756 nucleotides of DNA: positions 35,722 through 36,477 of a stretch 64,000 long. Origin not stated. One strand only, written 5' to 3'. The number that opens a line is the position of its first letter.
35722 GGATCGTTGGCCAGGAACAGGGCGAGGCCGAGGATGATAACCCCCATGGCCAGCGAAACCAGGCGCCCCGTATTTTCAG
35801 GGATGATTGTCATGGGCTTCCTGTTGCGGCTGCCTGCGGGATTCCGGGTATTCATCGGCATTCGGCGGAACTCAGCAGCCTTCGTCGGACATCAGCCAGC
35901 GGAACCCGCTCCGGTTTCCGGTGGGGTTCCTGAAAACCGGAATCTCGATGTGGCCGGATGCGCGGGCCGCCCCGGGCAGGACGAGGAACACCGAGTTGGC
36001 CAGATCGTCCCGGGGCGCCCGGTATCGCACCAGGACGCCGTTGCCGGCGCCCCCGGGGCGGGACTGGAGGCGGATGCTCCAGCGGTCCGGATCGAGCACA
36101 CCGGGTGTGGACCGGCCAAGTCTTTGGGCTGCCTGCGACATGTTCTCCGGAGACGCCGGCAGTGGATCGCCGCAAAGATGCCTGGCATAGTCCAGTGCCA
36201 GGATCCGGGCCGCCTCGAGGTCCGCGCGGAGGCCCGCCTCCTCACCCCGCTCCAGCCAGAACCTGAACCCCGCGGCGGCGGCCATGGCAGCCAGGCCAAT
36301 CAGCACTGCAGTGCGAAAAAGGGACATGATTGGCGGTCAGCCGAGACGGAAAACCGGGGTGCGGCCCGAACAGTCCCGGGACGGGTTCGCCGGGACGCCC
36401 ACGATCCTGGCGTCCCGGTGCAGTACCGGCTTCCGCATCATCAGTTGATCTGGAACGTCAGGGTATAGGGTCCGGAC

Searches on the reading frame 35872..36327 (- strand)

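Call 4: search_protein_families(library=pfam, proteins=[window:35872-36327:-], max_evalue=0.01)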
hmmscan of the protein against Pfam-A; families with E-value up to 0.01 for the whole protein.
window:35872-36327:- (151 aa): 0 families

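Call 5: search_protein_families(library=ncbifam, proteins=[window:35872-36327:-], max_evalue=0.01)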
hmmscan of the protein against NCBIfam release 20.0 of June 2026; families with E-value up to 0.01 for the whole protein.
window:35872-36327:- (151 aa): 0 families

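Call 22: search_protein_families(library=pfam, proteins=[window:35872-36327:-], max_evalue=10)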
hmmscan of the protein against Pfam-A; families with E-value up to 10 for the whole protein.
window:35872-36327:- (151 aa): 1 family
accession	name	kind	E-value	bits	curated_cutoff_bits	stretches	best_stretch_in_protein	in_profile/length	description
PF21834.1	DUF6894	-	0.14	12.8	24.1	1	35-61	21-47/69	Domain of unknown function (DUF6894)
